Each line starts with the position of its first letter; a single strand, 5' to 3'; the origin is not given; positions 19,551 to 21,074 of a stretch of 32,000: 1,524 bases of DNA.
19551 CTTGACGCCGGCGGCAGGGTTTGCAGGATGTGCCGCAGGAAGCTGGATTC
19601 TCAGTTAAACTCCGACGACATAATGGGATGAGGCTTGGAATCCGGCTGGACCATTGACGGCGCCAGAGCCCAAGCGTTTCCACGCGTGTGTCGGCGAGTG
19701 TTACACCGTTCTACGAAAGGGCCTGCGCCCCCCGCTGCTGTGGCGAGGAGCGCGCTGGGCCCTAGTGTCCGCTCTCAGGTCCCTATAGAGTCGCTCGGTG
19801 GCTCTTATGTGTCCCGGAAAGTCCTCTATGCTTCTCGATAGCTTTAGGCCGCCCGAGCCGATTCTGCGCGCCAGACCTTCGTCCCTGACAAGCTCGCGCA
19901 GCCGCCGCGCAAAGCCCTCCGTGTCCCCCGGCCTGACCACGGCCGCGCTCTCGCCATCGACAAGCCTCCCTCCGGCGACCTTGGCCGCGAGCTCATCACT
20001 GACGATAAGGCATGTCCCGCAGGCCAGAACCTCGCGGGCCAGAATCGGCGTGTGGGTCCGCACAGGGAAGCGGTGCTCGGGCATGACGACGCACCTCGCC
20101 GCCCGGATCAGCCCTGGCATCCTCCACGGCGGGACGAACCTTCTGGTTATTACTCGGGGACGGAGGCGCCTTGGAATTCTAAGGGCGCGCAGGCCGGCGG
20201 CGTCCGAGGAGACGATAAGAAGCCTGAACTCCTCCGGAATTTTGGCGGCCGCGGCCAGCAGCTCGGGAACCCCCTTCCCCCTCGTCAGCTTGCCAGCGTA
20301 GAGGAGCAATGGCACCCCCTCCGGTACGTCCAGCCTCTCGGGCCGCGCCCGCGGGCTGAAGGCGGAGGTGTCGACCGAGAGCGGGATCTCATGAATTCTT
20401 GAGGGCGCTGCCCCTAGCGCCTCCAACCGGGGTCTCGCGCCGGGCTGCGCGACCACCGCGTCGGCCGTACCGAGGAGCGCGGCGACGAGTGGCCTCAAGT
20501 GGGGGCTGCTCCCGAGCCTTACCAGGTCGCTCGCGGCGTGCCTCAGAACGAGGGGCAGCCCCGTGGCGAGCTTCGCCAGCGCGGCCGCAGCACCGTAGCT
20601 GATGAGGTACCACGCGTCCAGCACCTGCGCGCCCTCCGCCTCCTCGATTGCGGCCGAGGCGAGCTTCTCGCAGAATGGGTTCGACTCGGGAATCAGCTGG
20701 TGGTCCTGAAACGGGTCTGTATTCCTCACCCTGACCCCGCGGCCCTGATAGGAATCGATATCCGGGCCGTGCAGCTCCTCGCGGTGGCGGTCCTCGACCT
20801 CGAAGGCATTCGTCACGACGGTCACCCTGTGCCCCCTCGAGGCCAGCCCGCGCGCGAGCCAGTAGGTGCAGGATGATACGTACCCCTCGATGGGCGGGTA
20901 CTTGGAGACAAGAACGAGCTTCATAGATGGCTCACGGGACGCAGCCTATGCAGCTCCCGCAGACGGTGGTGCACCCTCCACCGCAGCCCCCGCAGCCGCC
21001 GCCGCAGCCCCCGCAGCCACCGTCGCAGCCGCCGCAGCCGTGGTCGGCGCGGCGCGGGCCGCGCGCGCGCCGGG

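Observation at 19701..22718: Tightly coupled operon of TPR protein, radical SAM/SPASM enzyme, Cys/Gly-repeat small ORF and GT-B glycosyltransferase: a candidate undescribed archaeal RiPP-like system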

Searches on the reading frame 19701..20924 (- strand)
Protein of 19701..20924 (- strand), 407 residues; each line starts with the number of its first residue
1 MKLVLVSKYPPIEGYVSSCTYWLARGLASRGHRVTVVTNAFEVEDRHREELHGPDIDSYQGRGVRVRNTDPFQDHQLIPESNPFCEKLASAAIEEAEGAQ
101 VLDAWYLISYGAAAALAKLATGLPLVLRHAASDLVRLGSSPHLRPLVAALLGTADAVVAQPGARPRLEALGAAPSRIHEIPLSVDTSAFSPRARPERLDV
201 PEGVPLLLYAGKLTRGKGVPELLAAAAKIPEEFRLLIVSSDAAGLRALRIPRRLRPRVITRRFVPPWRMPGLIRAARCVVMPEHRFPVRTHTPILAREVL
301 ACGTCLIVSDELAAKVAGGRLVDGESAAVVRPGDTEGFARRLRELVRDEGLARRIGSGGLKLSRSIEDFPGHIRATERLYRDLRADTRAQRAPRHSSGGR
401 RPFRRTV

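Call 3: search_protein_families(library=ncbifam, proteins=[window:19701-20924:-], max_evalue=0.01)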
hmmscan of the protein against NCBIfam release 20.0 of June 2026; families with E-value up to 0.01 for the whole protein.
window:19701-20924:- (407 aa): 8 families
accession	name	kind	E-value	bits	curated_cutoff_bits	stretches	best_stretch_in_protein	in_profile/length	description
NF053787.1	GlcN_PG_synth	equivalog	8e-10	38.1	480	1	141-349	131-327/361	N-acetylglucosaminyl phosphatidylglycerol synthase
TIGR03449.1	mycothiol_MshA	equivalog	1.8e-09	37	462.5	1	150-365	161-386/406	D-inositol-3-phosphate glycosyltransferase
TIGR02149.1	glgA_Coryne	subfamily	3.2e-08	33.1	302.4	1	154-381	145-388/391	glycogen synthase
NF007640.0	PRK10307.1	subfamily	5.9e-08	32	276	1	170-360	189-384/411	WcaI family glycosyltransferase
NF047684.1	TeichurnBiosyTuaC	equivalog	1.7e-05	23.9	550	1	100-282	110-296/391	teichuronic acid biosynthesis protein TuaC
NF041876.1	EPS_EpsE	equivalog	9.4e-05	21.8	400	1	171-359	182-372/389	exopolysaccharide biosynthesis GT4 family glycosyltransferase EpsE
NF038229.1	Glyco4_Geo_Pelo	equivalog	0.00061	18.9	400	0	108-233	65-190/338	GPMC system family 4 glycosyltransferase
TIGR04063.1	stp3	hypoth_equivalog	0.00063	18.7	442.05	1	149-383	153-395/397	TIGR04063 family PEP-CTERM/XrtA system glycosyltransferase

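Call 4: search_protein_families(library=pfam, proteins=[window:19701-20924:-], max_evalue=0.01)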
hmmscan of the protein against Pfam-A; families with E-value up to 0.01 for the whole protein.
window:19701-20924:- (407 aa): 5 families
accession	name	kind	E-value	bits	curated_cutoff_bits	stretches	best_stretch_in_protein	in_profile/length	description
PF00534.26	Glycos_transf_1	-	4.5e-14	52.8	26.4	1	197-358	8-168/172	Glycosyl transferases group 1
PF13692.12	Glyco_trans_1_4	-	2.9e-13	50.7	27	1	205-348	2-142/142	Glycosyl transferases group 1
PF13439.12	Glyco_transf_4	-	7.2e-11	42.8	28.5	1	19-187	7-169/170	Glycosyltransferase Family 4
PF13579.12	Glyco_trans_4_4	-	1.2e-10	42.4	29.7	1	18-182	5-157/158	Glycosyl transferase 4-like domain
PF13524.12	Glyco_trans_1_2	-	0.00016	22.1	25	1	223-360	6-126/144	Glycosyl transferase-like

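Call 35: find_homologous_proteins(query=window:19701-20924:-, max_evalue=1e-10)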
Query window:19701-20924:- (407 aa): 79 proteins with E <= 1e-10 among 8000 candidates.
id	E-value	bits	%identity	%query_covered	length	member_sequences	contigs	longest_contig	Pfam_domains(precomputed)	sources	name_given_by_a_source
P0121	2.6e-263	891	100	100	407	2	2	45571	PF00534.27,PF13579.13,PF13439.13,PF13692.13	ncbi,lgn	ncbi:MAG: glycosyltransferase family 4 protein [Thermoplasmata archaeon]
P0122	3.3e-178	611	73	94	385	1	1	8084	PF00534.27,PF13579.13,PF13439.13,PF13692.13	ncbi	ncbi:MAG: glycosyltransferase family 4 protein [Thermoplasmatota archaeon]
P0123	1.7e-176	605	72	94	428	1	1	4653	PF00534.27,PF13579.13,PF13439.13,PF13692.13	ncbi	-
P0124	3.5e-167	575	68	94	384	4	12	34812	PF00534.27,PF13579.13,PF13439.13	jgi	jgi:glycosyltransferase involved in cell wall biosynthesis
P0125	3.8e-166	571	68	94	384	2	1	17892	PF00534.27,PF13579.13,PF13439.13,PF13692.13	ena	-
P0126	9.9e-163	560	65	94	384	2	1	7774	PF00534.27,PF13579.13,PF13439.13,PF13692.13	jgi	jgi:glycosyltransferase involved in cell wall biosynthesis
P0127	1.7e-162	559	63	94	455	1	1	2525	PF00534.27,PF13579.13,PF13439.13,PF13692.13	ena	-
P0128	3.0e-161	555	66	94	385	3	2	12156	PF00534.27,PF13477.13,PF13579.13,PF13439.13,PF13692.13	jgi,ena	-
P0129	4.8e-161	554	67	94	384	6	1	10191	PF00534.27,PF13579.13,PF13439.13,PF13692.13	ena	-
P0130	4.8e-161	554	66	94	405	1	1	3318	PF00534.27,PF13477.13,PF13579.13,PF13439.13,PF13692.13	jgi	jgi:glycosyltransferase involved in cell wall biosynthesis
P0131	1.1e-160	553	65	94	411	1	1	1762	PF00534.27,PF13579.13,PF13439.13,PF13692.13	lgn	-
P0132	2.9e-160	552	65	94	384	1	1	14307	PF00534.27,PF13579.13,PF13439.13,PF13692.13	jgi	jgi:glycosyltransferase involved in cell wall biosynthesis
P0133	6.7e-159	547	64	94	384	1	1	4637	PF00534.27,PF13579.13,PF13439.13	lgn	-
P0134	1.3e-158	546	63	94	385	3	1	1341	PF00534.27,PF13579.13,PF13524.13,PF13439.13,PF13692.13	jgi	jgi:glycosyltransferase involved in cell wall biosynthesis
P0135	3.0e-158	545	64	94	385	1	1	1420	PF00534.27,PF13579.13,PF13439.13,PF13692.13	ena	-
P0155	2.7e-66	242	39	93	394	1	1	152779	PF00534.27,PF13579.13,PF13439.13,PF13692.13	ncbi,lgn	-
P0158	4.2e-60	222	37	100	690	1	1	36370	PF00534.27,PF13579.13,PF13524.13,PF13439.13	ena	-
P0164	1.4e-53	201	36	96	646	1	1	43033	PF00534.27,PF13579.13,PF13524.13,PF13439.13,PF05402.19,PF13692.13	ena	-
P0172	1.0e-49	188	38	93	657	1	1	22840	PF00534.27,PF13579.13,PF13439.13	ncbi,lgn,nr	ncbi:MAG TPA: glycosyltransferase [Streptosporangiaceae bacterium]|nr:glycosyltransferase [Streptosp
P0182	1.0e-41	162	33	94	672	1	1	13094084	PF00534.27,PF13579.13,PF13524.13,PF05402.19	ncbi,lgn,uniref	ncbi:glycosyltransferase [Sorangium sp. So ce375]|uniref:glycosyltransferase n=1 Tax=Sorangium sp. S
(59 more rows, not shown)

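Call 36: find_encoding_contigs(protein=P0182, flank=6000, max_places=1)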
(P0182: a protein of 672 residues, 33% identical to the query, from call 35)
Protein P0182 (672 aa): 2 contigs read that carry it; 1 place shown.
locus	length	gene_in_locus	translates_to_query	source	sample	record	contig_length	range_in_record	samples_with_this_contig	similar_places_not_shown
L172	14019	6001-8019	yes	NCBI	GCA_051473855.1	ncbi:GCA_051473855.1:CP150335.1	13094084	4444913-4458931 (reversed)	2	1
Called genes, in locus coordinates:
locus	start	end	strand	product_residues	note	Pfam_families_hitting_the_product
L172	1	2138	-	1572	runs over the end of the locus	PF00069:Pkinase, PF06293:Kdo, PF07714:PK_Tyr_Ser-Thr (weak), PF13424:TPR_12, PF00158:Sigma54_activat, PF14532:Sigma54_activ_2, PF25601:AAA_lid_14, PF02954:HTH_8, +2 more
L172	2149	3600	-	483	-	-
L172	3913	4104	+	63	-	-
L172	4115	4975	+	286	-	PF05114:MbnB_TglH_ChrH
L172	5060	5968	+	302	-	-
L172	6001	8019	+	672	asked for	PF13579:Glyco_trans_4_4, PF00534:Glycos_transf_1, PF13524:Glyco_trans_1_2, PF05402:PqqD (weak)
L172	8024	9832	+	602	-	PF13522:GATase_6, PF13537:GATase_7, PF00733:Asn_synthase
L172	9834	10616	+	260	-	PF00753:Lactamase_B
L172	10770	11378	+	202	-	PF00440:TetR_N, PF16925:TetR_C_13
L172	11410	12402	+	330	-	PF00561:Abhydrolase_1, PF12146:Hydrolase_4 (weak), PF06821:Ser_hydrolase (weak), PF12697:Abhydrolase_6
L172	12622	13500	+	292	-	PF20243:MbnP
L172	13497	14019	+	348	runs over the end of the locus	PF00034:Cytochrom_C (faint), PF03150:CCP_MauG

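Call 37: find_encoding_contigs(protein=P0164, flank=6000, max_places=1)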
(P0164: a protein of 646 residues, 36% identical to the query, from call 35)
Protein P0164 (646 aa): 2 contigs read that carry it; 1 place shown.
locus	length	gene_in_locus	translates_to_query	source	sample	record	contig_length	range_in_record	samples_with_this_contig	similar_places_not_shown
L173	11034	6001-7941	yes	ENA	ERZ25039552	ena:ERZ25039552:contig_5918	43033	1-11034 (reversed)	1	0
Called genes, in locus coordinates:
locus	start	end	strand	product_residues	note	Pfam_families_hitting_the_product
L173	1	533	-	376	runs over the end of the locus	PF08238:Sel1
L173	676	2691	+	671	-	PF07719:TPR_2 (faint), PF13371:TPR_9 (faint), PF00515:TPR_1 (faint), PF13181:TPR_8 (faint), PF13428:TPR_14 (faint), PF13414:TPR_11 (faint), PF13431:TPR_17 (faint), PF13432:TPR_16 (weak), +2 more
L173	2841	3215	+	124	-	-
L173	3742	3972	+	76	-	-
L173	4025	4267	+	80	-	-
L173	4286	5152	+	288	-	PF05114:MbnB_TglH_ChrH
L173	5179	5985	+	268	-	-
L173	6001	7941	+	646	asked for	PF13439:Glyco_transf_4 (faint), PF13579:Glyco_trans_4_4, PF00534:Glycos_transf_1, PF13524:Glyco_trans_1_2 (faint), PF13692:Glyco_trans_1_4 (faint), PF05402:PqqD (weak)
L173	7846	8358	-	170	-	-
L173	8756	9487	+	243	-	-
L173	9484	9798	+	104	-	PF00733:Asn_synthase, PF00764:Arginosuc_synth (weak), PF24167:DUF7411 (weak)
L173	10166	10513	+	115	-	-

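Call 38: find_encoding_contigs(protein=P0155, flank=5000, max_places=1)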
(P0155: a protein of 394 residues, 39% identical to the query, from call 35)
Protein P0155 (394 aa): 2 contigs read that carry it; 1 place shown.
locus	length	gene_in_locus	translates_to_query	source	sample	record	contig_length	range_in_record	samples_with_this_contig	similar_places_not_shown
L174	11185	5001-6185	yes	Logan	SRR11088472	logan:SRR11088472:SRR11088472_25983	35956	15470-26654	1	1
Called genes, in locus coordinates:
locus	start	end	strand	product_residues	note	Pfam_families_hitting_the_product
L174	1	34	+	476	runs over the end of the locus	PF02310:B12-binding, PF04055:Radical_SAM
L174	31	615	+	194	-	PF13302:Acetyltransf_3 (weak), PF13420:Acetyltransf_4 (faint), PF00583:Acetyltransf_1, PF13508:Acetyltransf_7 (weak), PF13523:Acetyltransf_8 (faint), PF08445:FR47, PF13673:Acetyltransf_10 (weak)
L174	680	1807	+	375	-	PF04055:Radical_SAM (faint), PF13186:SPASM (weak)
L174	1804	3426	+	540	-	PF13231:PMT_2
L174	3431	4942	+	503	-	PF13231:PMT_2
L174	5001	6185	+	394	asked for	PF13439:Glyco_transf_4, PF13579:Glyco_trans_4_4 (weak), PF00534:Glycos_transf_1, PF13692:Glyco_trans_1_4 (weak)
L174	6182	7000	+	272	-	PF00005:ABC_tran, PF13304:AAA_21 (faint)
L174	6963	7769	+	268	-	PF01061:ABC2_membrane, PF12698:ABC2_membrane_3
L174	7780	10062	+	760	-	PF14907:NTP_transf_5, PF04055:Radical_SAM, PF13186:SPASM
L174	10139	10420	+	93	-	PF05402:PqqD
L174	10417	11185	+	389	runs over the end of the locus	PF04055:Radical_SAM, PF13186:SPASM (weak)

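Call 56: predict_structure(alignment_id=A2)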
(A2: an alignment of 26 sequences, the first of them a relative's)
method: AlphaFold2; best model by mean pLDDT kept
length: 407 residues; sequences in the alignment: 26
mean_pLDDT: 92.3   pTM: 0.90
mean pLDDT of the five models: 92.3, 91.4, 91.1, 89.3, 88.4
residues with pLDDT >= 90: 321; 70-90: 61; 50-70: 25; < 50: 0
segments of 3 or more residues with pLDDT < 50: none
pLDDT, mean of each block of 10 residues (from residue 1): 97 93 97 97 88 88 90 64 86 97 96 98 96 83 94 97 92 97 93 95 97 93 98 97 92 97 96 98 89 93 98 93 98 98 98 99 97 98 89 62 56
secondary structure, 60 per line:
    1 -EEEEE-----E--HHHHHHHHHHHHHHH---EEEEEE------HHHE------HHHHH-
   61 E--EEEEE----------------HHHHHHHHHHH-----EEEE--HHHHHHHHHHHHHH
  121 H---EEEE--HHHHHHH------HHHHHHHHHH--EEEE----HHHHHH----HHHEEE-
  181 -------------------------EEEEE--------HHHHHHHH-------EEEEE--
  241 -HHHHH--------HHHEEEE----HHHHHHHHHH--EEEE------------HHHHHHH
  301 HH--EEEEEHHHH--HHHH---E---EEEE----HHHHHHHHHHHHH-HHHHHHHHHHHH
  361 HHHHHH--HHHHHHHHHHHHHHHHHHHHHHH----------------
elements in order: E2-6 H15-29 E33-38 H55-59 E64-68 H85-95 E101-104 H107-121 E125-128 H131-137 H144-153 E156-159 H164-169 E177-179 E206-210 H219-226 E234-238 H242-246 E258-261 H266-275 E278-281 H294-302 E305-309 H310-313 H316-319 E327-330 H335-347 H349-366 H369-391

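Call 59: fold_search(model_id=the predicted structure, library=pdb)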
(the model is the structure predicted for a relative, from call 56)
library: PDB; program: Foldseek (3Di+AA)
matches with E <= 10: 1660; with E <= 0.001: 371
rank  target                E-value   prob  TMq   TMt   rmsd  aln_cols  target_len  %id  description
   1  6tvp_A                1.6e-20  1.00  0.59  0.61   6.5       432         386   22  Structure of Mycobacterium smegmatis alpha-maltose-1-phosphate synthase GlgM (released 2020-04-22)
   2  3c4q_B                3.5e-20  1.00  0.68  0.70   5.4       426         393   18  Structure of the retaining glycosyltransferase MshA : The first step in mycothiol biosynthesis. Organism : Corynebacte (released 2008-04-01)
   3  6tvp_B                3.5e-20  1.00  0.58  0.61   6.6       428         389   22  Structure of Mycobacterium smegmatis alpha-maltose-1-phosphate synthase GlgM (released 2020-04-22)
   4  3c48_A                4.9e-20  1.00  0.42  0.43  12.6       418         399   19  Structure of the retaining glycosyltransferase MshA: The first step in mycothiol biosynthesis. Organism: Corynebacteri (released 2008-03-25)
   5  2jjm_A                1.6e-19  1.00  0.69  0.77   4.4       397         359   19  Crystal Structure of a family GT4 glycosyltransferase from Bacillus anthracis ORF BA1558. (released 2008-08-05)
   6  3mbo_D                2.2e-19  1.00  0.67  0.73   4.5       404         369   19  Crystal Structure of the Glycosyltransferase BaBshA bound with UDP and L-malate (released 2010-09-29)
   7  3c4q_A                2.8e-19  1.00  0.66  0.68   5.5       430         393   18  Structure of the retaining glycosyltransferase MshA : The first step in mycothiol biosynthesis. Organism : Corynebacte (released 2008-04-01)
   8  3mbo_A                3.5e-19  1.00  0.71  0.77   4.4       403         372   20  Crystal Structure of the Glycosyltransferase BaBshA bound with UDP and L-malate (released 2010-09-29)
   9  8dqd                  4.9e-19  1.00  0.64  0.69   5.3       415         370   16  Structure of the Campylobacter concisus glycosyltransferase PglA (released 2024-01-17)
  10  5d01_B                6.6e-19  1.00  0.67  0.74   5.8       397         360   17  Crystal structure of BshA from B. subtilis complexed with N-acetylglucosaminyl-malate (released 2016-09-07)
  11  7qsg_A                1.0e-18  1.00  0.65  0.69   5.4       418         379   19  Methylmannose polysaccharide mannosyltransferase from M. hassiacum (released 2023-01-25)
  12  3c48_B                1.3e-18  1.00  0.41  0.42  12.1       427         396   17  Structure of the retaining glycosyltransferase MshA: The first step in mycothiol biosynthesis. Organism: Corynebacteri (released 2008-03-25)
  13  8dvw                  1.5e-18  1.00  0.65  0.70   5.2       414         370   16  Structure of the Campylobacter concisus glycosyltransferase PglA R203Q (released 2024-01-17)
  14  5d00_A                2.4e-18  1.00  0.68  0.76   5.6       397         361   18  Crystal structure of BshA from B. subtilis complexed with N-acetylglucosaminyl-malate and UMP (released 2016-09-07)
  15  6kih_B                2.5e-18  1.00  0.66  0.67   6.0       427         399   18  Sucrose-phosphate synthase (tll1590) from Thermosynechococcus elongatus (released 2020-05-27)
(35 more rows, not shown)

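Call 67: search_protein_families(library=pfam, proteins=[P0182], max_evalue=0.01)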
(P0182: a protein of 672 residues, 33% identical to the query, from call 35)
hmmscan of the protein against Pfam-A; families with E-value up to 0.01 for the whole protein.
P0182 (672 aa): 7 families
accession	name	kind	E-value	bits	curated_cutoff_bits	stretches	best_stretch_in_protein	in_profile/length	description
PF00534.26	Glycos_transf_1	-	2.8e-10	40.4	26.4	1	231-393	16-170/172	Glycosyl transferases group 1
PF13579.12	Glyco_trans_4_4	-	7.9e-09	36.5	29.7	1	14-168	1-134/158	Glycosyl transferase 4-like domain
PF13524.12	Glyco_trans_1_2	-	2.9e-08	34.2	25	1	291-394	31-127/144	Glycosyl transferase-like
PF13692.12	Glyco_trans_1_4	-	3.9e-06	27.6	27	1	231-380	2-141/142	Glycosyl transferases group 1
PF05402.18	PqqD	-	8.8e-06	26.4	23.4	1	589-646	10-67/67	Coenzyme PQQ synthesis protein D (PqqD)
PF13439.12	Glyco_transf_4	-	0.00011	22.8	28.5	1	14-168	2-140/170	Glycosyltransferase Family 4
PF13477.12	Glyco_trans_4_2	-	0.0042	17.7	23.4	0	101-165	69-135/139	Glycosyl transferase 4-like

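Call 73: find_encoding_contigs(protein=P0172, flank=5000, max_places=1)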
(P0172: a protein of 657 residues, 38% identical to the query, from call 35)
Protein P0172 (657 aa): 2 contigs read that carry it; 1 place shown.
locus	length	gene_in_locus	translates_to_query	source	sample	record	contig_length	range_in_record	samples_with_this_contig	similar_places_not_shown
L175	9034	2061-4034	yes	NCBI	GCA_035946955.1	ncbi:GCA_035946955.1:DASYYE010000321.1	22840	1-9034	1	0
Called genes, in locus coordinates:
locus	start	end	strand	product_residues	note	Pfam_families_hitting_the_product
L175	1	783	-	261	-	PF17678:Glyco_hydro_92N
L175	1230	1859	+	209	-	PF00072:Response_reg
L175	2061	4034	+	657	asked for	PF13439:Glyco_transf_4 (weak), PF13579:Glyco_trans_4_4, PF00534:Glycos_transf_1 (weak)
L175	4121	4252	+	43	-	-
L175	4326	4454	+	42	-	-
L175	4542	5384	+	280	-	PF05114:MbnB_TglH_ChrH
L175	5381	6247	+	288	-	PF05402:PqqD (weak)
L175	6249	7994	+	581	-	PF13522:GATase_6, PF13537:GATase_7, PF00733:Asn_synthase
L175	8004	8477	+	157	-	-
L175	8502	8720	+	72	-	-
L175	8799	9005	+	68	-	-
